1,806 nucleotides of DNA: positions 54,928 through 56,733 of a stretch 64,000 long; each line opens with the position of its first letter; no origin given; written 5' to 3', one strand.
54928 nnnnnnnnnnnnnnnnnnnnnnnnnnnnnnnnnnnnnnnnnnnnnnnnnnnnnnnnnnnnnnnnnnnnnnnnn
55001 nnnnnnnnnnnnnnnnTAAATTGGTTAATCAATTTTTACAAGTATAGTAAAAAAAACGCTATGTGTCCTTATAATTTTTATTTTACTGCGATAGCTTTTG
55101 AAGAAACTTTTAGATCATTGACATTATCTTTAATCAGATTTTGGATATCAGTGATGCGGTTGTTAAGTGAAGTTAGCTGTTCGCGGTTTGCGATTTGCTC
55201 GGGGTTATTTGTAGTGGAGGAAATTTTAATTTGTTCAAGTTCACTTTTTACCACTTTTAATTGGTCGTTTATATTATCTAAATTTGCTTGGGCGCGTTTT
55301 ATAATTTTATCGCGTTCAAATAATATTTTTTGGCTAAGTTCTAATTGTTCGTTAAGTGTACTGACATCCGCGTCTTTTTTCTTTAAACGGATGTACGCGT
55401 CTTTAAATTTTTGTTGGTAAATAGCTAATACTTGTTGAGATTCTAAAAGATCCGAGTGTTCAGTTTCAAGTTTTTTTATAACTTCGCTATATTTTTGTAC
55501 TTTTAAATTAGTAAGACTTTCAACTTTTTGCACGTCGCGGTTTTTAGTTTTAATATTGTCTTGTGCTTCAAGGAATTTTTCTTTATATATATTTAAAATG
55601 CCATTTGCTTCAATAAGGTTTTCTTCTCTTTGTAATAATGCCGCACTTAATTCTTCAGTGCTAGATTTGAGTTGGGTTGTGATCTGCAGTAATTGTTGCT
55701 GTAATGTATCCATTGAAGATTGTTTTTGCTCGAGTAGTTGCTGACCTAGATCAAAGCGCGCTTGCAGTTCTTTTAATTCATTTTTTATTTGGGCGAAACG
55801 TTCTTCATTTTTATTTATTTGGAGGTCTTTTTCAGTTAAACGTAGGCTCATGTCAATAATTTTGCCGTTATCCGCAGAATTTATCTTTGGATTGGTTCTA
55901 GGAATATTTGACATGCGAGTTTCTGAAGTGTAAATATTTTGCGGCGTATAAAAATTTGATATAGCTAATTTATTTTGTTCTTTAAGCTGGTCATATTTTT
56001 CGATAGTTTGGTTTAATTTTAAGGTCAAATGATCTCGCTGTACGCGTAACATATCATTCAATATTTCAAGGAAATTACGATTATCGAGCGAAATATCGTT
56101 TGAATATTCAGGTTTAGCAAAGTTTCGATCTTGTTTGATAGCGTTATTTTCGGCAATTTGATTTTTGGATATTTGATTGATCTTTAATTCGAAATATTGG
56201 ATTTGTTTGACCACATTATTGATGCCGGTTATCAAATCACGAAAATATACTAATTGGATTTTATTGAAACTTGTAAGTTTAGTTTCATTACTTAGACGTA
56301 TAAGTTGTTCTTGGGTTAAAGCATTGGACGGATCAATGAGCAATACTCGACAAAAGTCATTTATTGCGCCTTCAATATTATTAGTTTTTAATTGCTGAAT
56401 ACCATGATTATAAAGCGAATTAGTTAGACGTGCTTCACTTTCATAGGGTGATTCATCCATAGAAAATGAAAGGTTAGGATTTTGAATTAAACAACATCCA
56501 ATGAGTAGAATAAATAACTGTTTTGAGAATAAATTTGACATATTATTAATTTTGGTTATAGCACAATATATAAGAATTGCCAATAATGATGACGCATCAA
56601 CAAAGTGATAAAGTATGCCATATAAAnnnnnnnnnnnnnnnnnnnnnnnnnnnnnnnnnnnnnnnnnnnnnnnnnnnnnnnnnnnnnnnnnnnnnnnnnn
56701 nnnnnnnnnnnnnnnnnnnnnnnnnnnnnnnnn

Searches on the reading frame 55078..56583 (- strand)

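Call 7: search_protein_families(library=pfam, proteins=[window:55078-56583:-], max_evalue=0.0001)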
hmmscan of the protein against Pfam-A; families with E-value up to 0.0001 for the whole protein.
window:55078-56583:- (501 aa): 0 families

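Call 71: search_protein_families(library=ncbifam, proteins=[window:55078-56583:-], max_evalue=0.01)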
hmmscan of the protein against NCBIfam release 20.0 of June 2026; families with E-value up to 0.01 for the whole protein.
window:55078-56583:- (501 aa): 3 families
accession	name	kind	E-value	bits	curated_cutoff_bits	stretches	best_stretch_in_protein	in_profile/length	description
TIGR02169.1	SMC_prok_A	equivalog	0.00095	16.9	729.4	1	204-484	252-528/1165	chromosome segregation protein SMC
NF002572.0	PRK02224.1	equivalog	0.0021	16.4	1087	1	114-497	246-600/888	DNA double-strand break repair ATPase Rad50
TIGR02168.1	SMC_prok_B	equivalog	0.0027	15.5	567.35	0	120-315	289-482/1181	chromosome segregation protein SMC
